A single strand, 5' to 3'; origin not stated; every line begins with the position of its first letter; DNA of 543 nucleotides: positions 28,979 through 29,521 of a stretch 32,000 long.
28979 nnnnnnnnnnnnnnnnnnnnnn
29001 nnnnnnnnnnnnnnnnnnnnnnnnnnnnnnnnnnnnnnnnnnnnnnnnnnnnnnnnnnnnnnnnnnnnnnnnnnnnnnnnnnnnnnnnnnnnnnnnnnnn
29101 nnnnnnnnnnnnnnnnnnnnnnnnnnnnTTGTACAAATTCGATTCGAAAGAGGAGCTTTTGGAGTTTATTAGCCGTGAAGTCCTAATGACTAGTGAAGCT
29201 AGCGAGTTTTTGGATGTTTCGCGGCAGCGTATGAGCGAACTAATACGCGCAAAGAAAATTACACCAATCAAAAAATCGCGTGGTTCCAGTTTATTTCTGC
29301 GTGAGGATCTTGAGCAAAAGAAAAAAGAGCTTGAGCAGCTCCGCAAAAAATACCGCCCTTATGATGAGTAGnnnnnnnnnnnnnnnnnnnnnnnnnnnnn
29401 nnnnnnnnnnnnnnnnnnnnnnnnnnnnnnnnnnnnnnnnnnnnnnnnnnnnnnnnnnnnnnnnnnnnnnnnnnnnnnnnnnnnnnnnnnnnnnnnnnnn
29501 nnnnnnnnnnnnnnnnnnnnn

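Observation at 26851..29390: Compact, enzyme-free cassette of regulators and membrane peptides at the prophage terminus, a candidate undescribed module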

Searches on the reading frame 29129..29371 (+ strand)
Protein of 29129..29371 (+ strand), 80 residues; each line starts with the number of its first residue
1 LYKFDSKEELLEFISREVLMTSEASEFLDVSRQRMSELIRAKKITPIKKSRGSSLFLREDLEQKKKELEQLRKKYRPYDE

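Call 4: search_protein_families(library=pfam, max_evalue=0.1, proteins=[window:29129-29371:+])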
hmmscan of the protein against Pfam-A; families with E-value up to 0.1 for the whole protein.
window:29129-29371:+ (80 aa): 2 families
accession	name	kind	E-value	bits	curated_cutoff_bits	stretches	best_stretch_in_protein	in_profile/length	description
PF12728.13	HTH_17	-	5.4e-07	30.2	27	1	21-63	4-45/51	Helix-turn-helix domain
PF19934.4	DUF6397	-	0.04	13.9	25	1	17-48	58-89/243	Family of unknown function (DUF6397)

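Call 7: search_protein_families(library=phrogs, max_evalue=0.01, proteins=[window:29129-29371:+])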
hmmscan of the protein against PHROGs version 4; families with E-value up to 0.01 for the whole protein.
window:29129-29371:+ (80 aa): 4 families
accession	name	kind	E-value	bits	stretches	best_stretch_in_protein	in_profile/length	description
phrog_4691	-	integration and excision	8.3e-30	103.7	1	1-78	1-78/78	excisionase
phrog_38708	-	unknown function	6.2e-16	59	1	1-70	1-70/410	-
phrog_7338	-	unknown function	3.7e-06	28.1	1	9-63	21-75/87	-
phrog_66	-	integration and excision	0.0045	17.7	1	13-68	88-143/412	excisionase and transcriptional regulator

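Call 8: search_protein_families(library=padloc, max_evalue=0.01, proteins=[window:29129-29371:+])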
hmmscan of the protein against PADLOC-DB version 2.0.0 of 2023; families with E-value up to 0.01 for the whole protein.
window:29129-29371:+ (80 aa): 1 family
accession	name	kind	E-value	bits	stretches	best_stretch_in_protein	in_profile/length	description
PDLC04133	mad1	-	0.0043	15.3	1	22-70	9-56/60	mads_1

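Call 9: search_protein_families(library=ncbifam, max_evalue=0.01, proteins=[window:29129-29371:+])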
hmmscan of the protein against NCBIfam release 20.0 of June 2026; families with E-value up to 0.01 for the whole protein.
window:29129-29371:+ (80 aa): 2 families
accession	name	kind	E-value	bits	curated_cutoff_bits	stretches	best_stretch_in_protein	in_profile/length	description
NF040990.2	MamR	equivalog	0.0017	18.6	100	1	17-45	42-70/91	magnetosome protein MamR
TIGR01764.1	excise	domain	0.0029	17.9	28.8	1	21-63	4-45/49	excisionase family DNA-binding protein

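Call 17: find_related_loci(query=window:29129-29371:+, collection=viral_contigs, flank=6000)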
Query window:29129-29371:+ (80 aa) in viral_contigs; peptide patterns used: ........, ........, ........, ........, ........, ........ (x = any residue, [..] = any of these).
82 stretches matched a pattern; 1 encode a relative of the query (tblastn E <= 1e-3); 1 distinct loci.
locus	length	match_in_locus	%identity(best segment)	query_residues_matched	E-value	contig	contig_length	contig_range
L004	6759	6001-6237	76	2-80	6e-38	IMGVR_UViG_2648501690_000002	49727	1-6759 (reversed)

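Call 45: search_dna_similar(query=window:29129-29371:+, collection=phages, mode=protein, max_evalue=0.001, max_rows=30)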
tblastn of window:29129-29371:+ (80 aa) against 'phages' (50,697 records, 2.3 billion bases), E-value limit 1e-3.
Records with a match: 10; places in all: 10; records where one place covers at least 80% of the query: 4.
Best place of each record, by identity: <60% 10.
By first word of the organism name: Bacillus 6; Caldibacillus 1; Parageobacillus 1; Thermus 1; Geobacillus 1.
By host as written in the record: - 3; Bacillus cereus LH002 2; Caldibacillus debilis GB1 1; Parageobacillus thermoglucosidasius 23.6 1; Lysinibacillus fusiformis 1; Bacillus cereus VKM B-13 1; Bacillus tequilensis 1.
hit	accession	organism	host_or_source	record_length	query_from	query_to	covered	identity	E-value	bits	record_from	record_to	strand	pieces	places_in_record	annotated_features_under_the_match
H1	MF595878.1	Caldibacillus phage CBP1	Caldibacillus debilis GB1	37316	2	79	98%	50.0%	7e-9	56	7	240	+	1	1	helix turn helix domain protein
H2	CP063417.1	Parageobacillus phage JGon-2020a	Parageobacillus thermoglucosidasius 23.6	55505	2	79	98%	47.4%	8e-7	50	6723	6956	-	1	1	record has no annotation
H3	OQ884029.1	Bacillus phage SDFMU_Pfc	Lysinibacillus fusiformis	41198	2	80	99%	45.6%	7e-8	53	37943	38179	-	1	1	hypothetical protein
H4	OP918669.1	Bacillus phage yong1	Bacillus subtilis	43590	9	80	90%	50.0%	2e-8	54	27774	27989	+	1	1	DNA-binding protein | hypothetical protein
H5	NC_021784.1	Thermus phage phi OH2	-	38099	1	56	70%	50.0%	8e-12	64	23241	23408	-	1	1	DNA-protecting protein DprA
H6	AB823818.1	Geobacillus phage phiOH2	-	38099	1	56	70%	50.0%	8e-12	64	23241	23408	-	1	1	SMF family protein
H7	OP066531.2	Bacillus phage B13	Bacillus cereus VKM B-13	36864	1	56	70%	44.6%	2e-6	49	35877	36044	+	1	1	HTH domain-containing protein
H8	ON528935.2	Bacillus phage vB_BteM-A9Y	Bacillus tequilensis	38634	2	56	69%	43.6%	3e-6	48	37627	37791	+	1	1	helix-turn-helix domain-containing protein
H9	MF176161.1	Bacillus phage Deep-Purple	Bacillus cereus LH002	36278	1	48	60%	45.8%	2e-7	51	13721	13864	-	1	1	transcriptional regulator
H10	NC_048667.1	Bacillus phage Deep-Purple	Bacillus cereus LH002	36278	1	48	60%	45.8%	2e-7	51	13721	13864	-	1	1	excisionase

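Call 46: get_annotated_region(hit=H1, flank=5000)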
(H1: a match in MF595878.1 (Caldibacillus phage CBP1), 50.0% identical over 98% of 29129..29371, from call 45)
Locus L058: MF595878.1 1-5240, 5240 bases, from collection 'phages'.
description: Caldibacillus phage CBP1, complete genome.
organism: Caldibacillus phage CBP1 (NCBI taxid 2036768)
taxonomy: Viruses; Duplodnaviria; Heunggongvirae; Uroviricota; Caudoviricetes
host: Caldibacillus debilis GB1; source: eutrophic marsh; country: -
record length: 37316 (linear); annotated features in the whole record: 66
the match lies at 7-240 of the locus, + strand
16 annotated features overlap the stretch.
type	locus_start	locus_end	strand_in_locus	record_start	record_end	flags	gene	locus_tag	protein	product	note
CDS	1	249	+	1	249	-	-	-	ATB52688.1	helix turn helix domain protein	-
CDS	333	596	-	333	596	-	-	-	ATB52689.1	hypothetical protein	-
CDS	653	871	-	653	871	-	-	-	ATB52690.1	hypothetical protein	-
CDS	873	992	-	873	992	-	-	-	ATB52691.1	hypothetical protein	-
CDS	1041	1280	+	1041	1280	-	-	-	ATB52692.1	transcriptional regulator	-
CDS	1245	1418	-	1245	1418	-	-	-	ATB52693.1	hypothetical protein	-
CDS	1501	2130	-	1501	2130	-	-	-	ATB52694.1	hypothetical protein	-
CDS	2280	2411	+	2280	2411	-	-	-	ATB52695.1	hypothetical protein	-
CDS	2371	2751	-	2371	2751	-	-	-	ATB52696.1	transcriptional regulator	-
CDS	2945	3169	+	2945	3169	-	-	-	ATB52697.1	transcriptional regulator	-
CDS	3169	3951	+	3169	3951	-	-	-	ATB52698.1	roantirepressor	-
CDS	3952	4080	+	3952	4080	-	-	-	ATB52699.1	hypothetical protein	-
CDS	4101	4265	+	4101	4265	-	-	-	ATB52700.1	hypothetical protein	-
CDS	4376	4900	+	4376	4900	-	-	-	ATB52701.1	hypothetical protein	-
CDS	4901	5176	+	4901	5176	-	-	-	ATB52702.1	hypothetical protein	-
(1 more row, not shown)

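Call 47: get_annotated_region(hit=H3, flank=5000)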
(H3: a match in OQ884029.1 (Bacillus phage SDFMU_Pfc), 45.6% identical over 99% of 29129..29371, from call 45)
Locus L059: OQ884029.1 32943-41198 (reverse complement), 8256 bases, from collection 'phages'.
description: Bacillus phage SDFMU_Pfc, complete genome.
organism: Bacillus phage SDFMU_Pfc (NCBI taxid 3076127)
taxonomy: Viruses; Duplodnaviria; Heunggongvirae; Uroviricota; Caudoviricetes; Gochnauervirinae
host: Lysinibacillus fusiformis; source: housefly larval intestines; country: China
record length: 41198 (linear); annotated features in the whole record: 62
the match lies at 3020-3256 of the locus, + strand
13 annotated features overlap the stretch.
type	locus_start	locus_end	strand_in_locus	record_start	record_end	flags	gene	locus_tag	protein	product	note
CDS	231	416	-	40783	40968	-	-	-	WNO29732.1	hypothetical protein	hypothetical protein#433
CDS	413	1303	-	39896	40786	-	-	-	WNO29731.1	HTH domain-containing protein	HTH domain-containing protein#426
CDS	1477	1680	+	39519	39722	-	-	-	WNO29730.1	hypothetical protein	hypothetical protein#419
CDS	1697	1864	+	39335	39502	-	-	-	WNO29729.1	hypothetical protein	hypothetical protein#412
CDS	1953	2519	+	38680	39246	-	-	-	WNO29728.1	hypothetical protein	hypothetical protein#405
CDS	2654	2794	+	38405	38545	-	-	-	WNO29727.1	hypothetical protein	hypothetical protein#398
CDS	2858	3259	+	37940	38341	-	-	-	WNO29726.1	hypothetical protein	hypothetical protein#391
CDS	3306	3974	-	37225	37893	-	-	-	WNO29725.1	endolysin-like protein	endolysin-like protein#384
CDS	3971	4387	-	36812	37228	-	-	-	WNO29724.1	holin family protein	holin family protein#377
CDS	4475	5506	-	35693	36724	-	-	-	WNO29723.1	hypothetical protein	hypothetical protein#370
CDS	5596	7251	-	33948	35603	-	-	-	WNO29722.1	hypothetical protein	hypothetical protein#363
CDS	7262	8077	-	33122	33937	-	-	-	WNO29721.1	hypothetical protein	hypothetical protein#356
CDS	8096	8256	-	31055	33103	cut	-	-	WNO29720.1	hypothetical protein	hypothetical protein#349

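Call 48: get_annotated_region(hit=H4, flank=5000)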
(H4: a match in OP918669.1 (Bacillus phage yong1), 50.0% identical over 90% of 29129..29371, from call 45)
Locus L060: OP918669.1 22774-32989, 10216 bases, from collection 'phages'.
description: Bacillus phage yong1, complete genome.
organism: Bacillus phage yong1 (NCBI taxid 3003726)
taxonomy: Viruses; Duplodnaviria; Heunggongvirae; Uroviricota; Caudoviricetes; Spizizenvirus
host: -; source: Bacillus subtilis; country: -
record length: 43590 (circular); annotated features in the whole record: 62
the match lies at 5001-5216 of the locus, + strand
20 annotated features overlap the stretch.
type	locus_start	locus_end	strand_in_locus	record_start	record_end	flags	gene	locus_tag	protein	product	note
CDS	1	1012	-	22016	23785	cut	-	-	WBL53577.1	T7SS effector LXG polymorphic toxin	-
CDS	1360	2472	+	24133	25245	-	-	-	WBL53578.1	response regulator aspartate phosphatase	-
CDS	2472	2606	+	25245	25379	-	-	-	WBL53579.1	hypothetical protein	-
CDS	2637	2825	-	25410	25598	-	-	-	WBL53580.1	hypothetical protein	-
CDS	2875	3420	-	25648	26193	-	-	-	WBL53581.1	hypothetical protein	-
CDS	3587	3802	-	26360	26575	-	-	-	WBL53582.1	hypothetical protein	-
CDS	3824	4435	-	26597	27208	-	-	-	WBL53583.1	hypothetical protein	-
CDS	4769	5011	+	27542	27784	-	-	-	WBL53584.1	hypothetical protein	-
CDS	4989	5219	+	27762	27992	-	-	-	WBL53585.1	DNA-binding protein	-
CDS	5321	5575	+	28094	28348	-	-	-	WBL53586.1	hypothetical protein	-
CDS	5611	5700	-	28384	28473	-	-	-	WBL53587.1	hypothetical protein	-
CDS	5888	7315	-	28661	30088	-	-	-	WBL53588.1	recombinase family protein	-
CDS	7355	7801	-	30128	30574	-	-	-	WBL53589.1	ImmA/IrrE family metallo-endopeptidase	-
CDS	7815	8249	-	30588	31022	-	-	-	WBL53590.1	helix-turn-helix transcriptional regulator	-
CDS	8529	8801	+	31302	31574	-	-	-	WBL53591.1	helix-turn-helix transcriptional regulator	-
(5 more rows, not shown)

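Call 53: get_annotated_region(hit=H10, flank=4000)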
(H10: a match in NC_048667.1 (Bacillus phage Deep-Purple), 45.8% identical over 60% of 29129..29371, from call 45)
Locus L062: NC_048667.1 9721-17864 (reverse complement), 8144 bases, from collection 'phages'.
description: Bacillus phage Deep-Purple, complete genome.
organism: Bacillus phage Deep-Purple (NCBI taxid 1873341)
taxonomy: Viruses; Duplodnaviria; Heunggongvirae; Uroviricota; Caudoviricetes; Deurplevirus; Deurplevirus deeppurple
host: Bacillus cereus LH002; source: soil; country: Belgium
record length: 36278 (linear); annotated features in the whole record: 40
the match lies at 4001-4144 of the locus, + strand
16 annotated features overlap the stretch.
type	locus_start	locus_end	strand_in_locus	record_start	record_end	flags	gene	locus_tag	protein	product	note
CDS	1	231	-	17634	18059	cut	-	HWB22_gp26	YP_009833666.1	hypothetical protein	-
CDS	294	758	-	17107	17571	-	-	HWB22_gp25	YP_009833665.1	major tail protein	-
CDS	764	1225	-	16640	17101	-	-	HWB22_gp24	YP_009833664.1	minor head protein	-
CDS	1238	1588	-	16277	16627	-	-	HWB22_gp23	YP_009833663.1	minor head protein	-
CDS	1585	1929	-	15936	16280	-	-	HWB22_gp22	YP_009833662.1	head-tail adaptor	-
CDS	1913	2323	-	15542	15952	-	-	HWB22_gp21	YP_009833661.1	head-tail adaptor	putative head-tail connector protein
CDS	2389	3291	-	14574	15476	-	-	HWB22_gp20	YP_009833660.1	major head protein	-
CDS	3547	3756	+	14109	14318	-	-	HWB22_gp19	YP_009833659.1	hypothetical protein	-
CDS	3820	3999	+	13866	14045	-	-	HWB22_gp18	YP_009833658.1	hypothetical protein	-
CDS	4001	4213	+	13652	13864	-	-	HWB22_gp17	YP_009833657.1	excisionase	-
CDS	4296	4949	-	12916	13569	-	-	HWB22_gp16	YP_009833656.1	head scaffolding protein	-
CDS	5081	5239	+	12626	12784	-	-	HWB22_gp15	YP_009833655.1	hypothetical protein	-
CDS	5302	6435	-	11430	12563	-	-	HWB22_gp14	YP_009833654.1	minor head protein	-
CDS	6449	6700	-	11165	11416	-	-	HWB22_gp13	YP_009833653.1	hypothetical protein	-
CDS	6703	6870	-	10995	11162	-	-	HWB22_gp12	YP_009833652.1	hypothetical protein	-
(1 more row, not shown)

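Call 54: get_annotated_region(hit=H7, flank=5000)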
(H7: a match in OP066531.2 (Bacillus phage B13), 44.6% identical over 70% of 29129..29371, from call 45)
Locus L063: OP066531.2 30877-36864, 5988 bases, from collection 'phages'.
description: Bacillus phage B13, complete genome.
organism: Bacillus phage B13 (NCBI taxid 2969659)
taxonomy: Viruses; Duplodnaviria; Heunggongvirae; Uroviricota; Caudoviricetes
host: Bacillus cereus VKM B-13; source: bacteriophage induced from a bacterial strain of Bacillus cereus VKM B-13 by mitomycin C; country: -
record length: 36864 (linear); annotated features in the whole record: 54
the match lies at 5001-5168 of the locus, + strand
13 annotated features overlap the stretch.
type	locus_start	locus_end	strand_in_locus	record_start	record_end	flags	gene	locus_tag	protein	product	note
CDS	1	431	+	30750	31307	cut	-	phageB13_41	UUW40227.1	hypothetical protein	-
CDS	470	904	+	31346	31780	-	-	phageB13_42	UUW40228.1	hypothetical protein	-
CDS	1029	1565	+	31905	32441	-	-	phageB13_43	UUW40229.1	dUTPase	-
CDS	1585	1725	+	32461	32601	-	-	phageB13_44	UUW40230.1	hypothetical protein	-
CDS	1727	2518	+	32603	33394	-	-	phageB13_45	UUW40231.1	SPFH domain-containing membrane protein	-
CDS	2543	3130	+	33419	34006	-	-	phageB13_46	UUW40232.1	holliday junction resolvase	Holliday junction resolvase RecU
CDS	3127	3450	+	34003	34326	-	-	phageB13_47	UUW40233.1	hypothetical protein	-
CDS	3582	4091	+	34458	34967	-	-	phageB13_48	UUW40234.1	sigma-70 family RNA polymerase sigma factor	-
CDS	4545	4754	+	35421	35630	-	-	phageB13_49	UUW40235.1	hypothetical protein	-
CDS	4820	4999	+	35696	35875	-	-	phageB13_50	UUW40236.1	hypothetical protein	-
CDS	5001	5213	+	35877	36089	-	-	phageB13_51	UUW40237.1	HTH domain-containing protein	-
CDS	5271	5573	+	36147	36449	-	-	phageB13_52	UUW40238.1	HNH endonuclease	-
CDS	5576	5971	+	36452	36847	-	-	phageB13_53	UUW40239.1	hypothetical protein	-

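Call 56: get_annotated_region(hit=H2, flank=5000)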
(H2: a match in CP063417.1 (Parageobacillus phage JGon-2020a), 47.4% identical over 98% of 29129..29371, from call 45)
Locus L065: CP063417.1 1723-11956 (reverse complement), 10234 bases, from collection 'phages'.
description: Parageobacillus phage JGon-2020a chromosome, complete genome.
organism: Parageobacillus phage JGon-2020a (NCBI taxid 2781896)
taxonomy: Viruses
host: Parageobacillus thermoglucosidasius 23.6; source: soil; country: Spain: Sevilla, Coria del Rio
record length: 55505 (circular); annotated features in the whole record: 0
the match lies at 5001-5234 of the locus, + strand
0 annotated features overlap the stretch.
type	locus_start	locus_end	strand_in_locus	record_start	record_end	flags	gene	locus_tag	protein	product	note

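Call 72: search_protein_families(library=pfam, max_evalue=5, proteins=[L065:2315-2878:+, L065:2875-4317:+, L059:413-1324:-, L059:1953-2519:+, L060:5321-5575:+])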
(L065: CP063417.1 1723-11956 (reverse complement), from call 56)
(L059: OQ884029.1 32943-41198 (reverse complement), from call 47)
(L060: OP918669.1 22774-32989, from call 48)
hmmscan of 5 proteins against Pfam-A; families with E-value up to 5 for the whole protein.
L065:2315-2878:+ (187 aa): 2 families
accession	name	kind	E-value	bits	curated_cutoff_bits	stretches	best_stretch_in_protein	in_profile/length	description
PF20038.5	HTH_59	-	3.3e-15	56.2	27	1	125-183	6-65/66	Helix-turn-helix domain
PF12728.13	HTH_17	-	0.011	16.4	27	1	126-171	1-39/51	Helix-turn-helix domain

L065:2875-4317:+ (480 aa): 16 families
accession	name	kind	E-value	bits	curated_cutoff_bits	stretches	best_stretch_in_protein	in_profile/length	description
PF10087.14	DUF2325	-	5.8e-10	39.7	33.6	1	390-464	2-83/94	Uncharacterized protein conserved in bacteria (DUF2325)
PF20185.3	DUF6548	-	7.7e-05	23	27.3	1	269-346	7-91/164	Family of unknown function (DUF6548)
PF10473.14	CENP-F_leu_zip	-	8.1e-05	23.1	34.5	1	259-381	13-110/140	Leucine-rich repeats of kinetochore protein Cenp-F/LEK1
PF25450.1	Rab11-FIP3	-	0.00017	22.3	31.9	1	252-322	43-113/125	Rab11-FIP3-like domain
PF14712.11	Snapin_Pallidin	-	0.0099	16.8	29.6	1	283-350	12-80/89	Snapin/Pallidin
PF06005.17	ZapB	-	0.053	14.4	31.5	1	285-318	19-52/71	Cell division protein ZapB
PF12210.13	Hrs_helical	-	0.11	13.4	30.6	1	274-312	35-73/95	Hepatocyte growth factor-regulated tyrosine kinase substrate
PF04448.17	DUF551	-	0.15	13.3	22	1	86-153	6-63/68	Protein of unknown function (DUF551)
PF05478.16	Prominin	-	0.25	9.8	34.3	1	253-364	221-334/799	Prominin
PF08614.16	ATG16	-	0.3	11.7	33.7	1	276-363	73-161/200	Autophagy protein 16 (ATG16)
PF07989.16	Cnn_1N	-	0.84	10.3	28.5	1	271-316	22-68/74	Centrosomin N-terminal motif 1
PF14362.11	DUF4407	-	1.1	8.9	31.3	1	282-384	132-220/297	Domain of unknown function (DUF4407)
PF21928.1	XLF_CC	-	2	8.8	27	1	336-355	19-38/53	XLF protein coiled-coil region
PF03961.19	FapA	-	2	8.4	31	0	284-412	152-268/272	Flagellar Assembly Protein A beta solenoid domain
PF14197.11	Cep57_CLD_2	-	2.8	8.5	27.1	1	272-316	5-49/67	Centrosome localisation domain of PPC89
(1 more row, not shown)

L059:413-1324:- (303 aa): 18 families
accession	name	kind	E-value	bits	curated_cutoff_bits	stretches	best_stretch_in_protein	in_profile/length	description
PF13730.12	HTH_36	-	3.1e-08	33.7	25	1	39-93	2-55/55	Helix-turn-helix domain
PF01475.25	FUR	-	1.8e-05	25.3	23.1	1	41-97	7-63/121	Ferric uptake regulator family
PF08279.18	HTH_11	-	3.3e-05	24.1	25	1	64-98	16-51/55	HTH domain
PF01978.25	TrmB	-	4.9e-05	23.5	25.6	1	63-112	22-64/68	Sugar-specific transcriptional regulator TrmB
PF01022.26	HTH_5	-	0.0017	18.6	22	1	65-95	17-47/47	Bacterial regulatory protein, arsR family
PF13545.12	HTH_Crp_2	-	0.0047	17.3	27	1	62-94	21-53/70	Crp-like helix-turn-helix domain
PF13412.12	HTH_24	-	0.011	15.7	21.9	1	69-94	23-48/48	Winged helix-turn-helix DNA-binding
PF21984.2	DnaD_N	-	0.015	15.9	27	1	39-105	13-77/101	DnaD N-terminal domain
PF21513.2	SidD_C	-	0.023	14.9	27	1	143-231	45-137/161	SidD, C-terminal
PF17007.11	HTH_micro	-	0.024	13.9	27.3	1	65-202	108-203/454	HTH-like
PF01047.28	MarR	-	0.046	14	24.6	1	64-99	18-53/59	MarR family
PF12840.13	HTH_20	-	0.05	14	27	1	66-94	21-49/51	Helix-turn-helix domain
PF00392.27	GntR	-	0.055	13.6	27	1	67-94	28-55/64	Bacterial regulatory proteins, gntR family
PF08220.18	HTH_DeoR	-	0.09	13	21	1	66-95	17-46/57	DeoR-like helix-turn-helix domain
PF25213.1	HVO_A0261_N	-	0.099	13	35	1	66-95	27-56/86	HVO_A0261 N-terminal domain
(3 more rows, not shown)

L059:1953-2519:+ (188 aa): 2 families
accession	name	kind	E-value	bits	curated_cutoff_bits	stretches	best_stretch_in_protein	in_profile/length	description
PF16729.10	DUF5067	-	1.4e-24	86.9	27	1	42-170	4-124/126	Domain of unknown function (DUF5067)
PF13627.12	LptM_cons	-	4.2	7.8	27.3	0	9-21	3-15/23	LPS-assembly lipoprotein LptM, conserved region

L060:5321-5575:+ (84 aa): 1 family
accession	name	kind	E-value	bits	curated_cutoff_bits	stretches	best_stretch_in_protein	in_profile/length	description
PF08300.18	HCV_NS5a_1a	-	0.02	15.4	25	1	60-82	8-30/62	Hepatitis C virus non-structural 5a zinc finger domain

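Call 75: search_solved_structures(query=window:29129-29371:+, max_evalue=10)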
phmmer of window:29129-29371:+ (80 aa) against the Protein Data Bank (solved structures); distinct sequences matched with E-value up to 10: 3.
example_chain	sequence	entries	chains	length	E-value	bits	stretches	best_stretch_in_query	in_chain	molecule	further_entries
1h1c_A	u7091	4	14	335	0.63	14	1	22-74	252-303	HISTIDINOL-PHOSPHATE AMINOTRANSFERASE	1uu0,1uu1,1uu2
2f8j_A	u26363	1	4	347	0.67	13.9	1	22-74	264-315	Histidinol-phosphate aminotransferase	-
9e78_3d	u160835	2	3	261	6.7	10.7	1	33-76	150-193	ArcMAP1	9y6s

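Call 77: find_homologous_proteins(query=window:29129-29371:+, max_evalue=0.001)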
Query window:29129-29371:+ (80 aa): 9 proteins with E <= 0.001 among 17 candidates.
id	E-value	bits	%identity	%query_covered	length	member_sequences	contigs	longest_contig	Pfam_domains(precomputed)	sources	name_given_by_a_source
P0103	1.4e-29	119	76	99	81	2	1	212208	PF12728.14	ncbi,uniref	ncbi:helix-turn-helix domain-containing protein [Halalkalibacterium halodurans]|uniref:helix-turn-he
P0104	1.4e-28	116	100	76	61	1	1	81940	PF12728.14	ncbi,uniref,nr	ncbi:DNA-binding protein [Halalkalibacterium halodurans]|uniref:helix-turn-helix domain-containing p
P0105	9.4e-28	113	73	99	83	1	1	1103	PF12728.14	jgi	jgi:hypothetical protein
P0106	4.1e-19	86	59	99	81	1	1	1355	PF12728.14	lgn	-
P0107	1.2e-17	81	53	99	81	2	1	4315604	PF12728.14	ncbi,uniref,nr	ncbi:helix-turn-helix domain-containing protein [Halalkalibacterium halodurans]|uniref:helix-turn-he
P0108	2.6e-17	80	57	96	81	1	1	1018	PF12728.14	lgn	-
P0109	8.4e-17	78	62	85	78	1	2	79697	PF12728.14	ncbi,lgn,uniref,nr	ncbi:helix-turn-helix domain-containing protein [Ectobacillus panaciterrae]|uniref:helix-turn-helix 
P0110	3.1e-12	64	47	99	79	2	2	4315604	PF21531.4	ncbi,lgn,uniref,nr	ncbi:hypothetical protein [Halalkalibacterium halodurans]|uniref:DNA-binding protein n=1 Tax=Halalka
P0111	6.0e-7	47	70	46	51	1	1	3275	-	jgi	jgi:hypothetical protein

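Call 78: find_encoding_contigs(protein=P0107, flank=7000, max_places=2)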
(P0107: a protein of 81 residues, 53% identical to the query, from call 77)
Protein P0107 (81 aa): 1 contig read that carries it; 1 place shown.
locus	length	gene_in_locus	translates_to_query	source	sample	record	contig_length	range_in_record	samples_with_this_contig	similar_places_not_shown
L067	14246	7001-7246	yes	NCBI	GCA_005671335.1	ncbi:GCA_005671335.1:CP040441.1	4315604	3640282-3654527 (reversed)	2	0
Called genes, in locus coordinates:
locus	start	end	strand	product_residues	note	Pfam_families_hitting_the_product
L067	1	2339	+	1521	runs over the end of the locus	PF26674:Prophage_tail_N2 (weak), PF06605:Prophage_tail, PF02018:CBM_4_9 (faint), PF07902:Gp58, PF13884:Peptidase_S74 (weak)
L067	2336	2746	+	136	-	-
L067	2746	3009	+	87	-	-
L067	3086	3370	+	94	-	-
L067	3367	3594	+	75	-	PF04688:Holin_SPP1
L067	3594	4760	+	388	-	PF01510:Amidase_2 (weak), PF09374:PG_binding_3 (faint), PF01476:LysM, PF23457:LysM2_NFP (weak), PF01471:PG_binding_1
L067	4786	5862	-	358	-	-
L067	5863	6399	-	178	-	PF13274:SocA_Panacea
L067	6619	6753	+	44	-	-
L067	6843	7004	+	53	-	-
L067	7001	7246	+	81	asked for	PF12728:HTH_17 (weak)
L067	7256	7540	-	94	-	-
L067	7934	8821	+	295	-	PF00165:HTH_AraC, PF12833:HTH_18, PF00165:HTH_AraC (weak), PF06445:GyrI-like, PF14526:Cass2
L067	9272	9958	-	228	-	PF02463:SMC_N, PF00005:ABC_tran, PF13304:AAA_21 (faint)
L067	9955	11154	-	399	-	PF12704:MacB_PCD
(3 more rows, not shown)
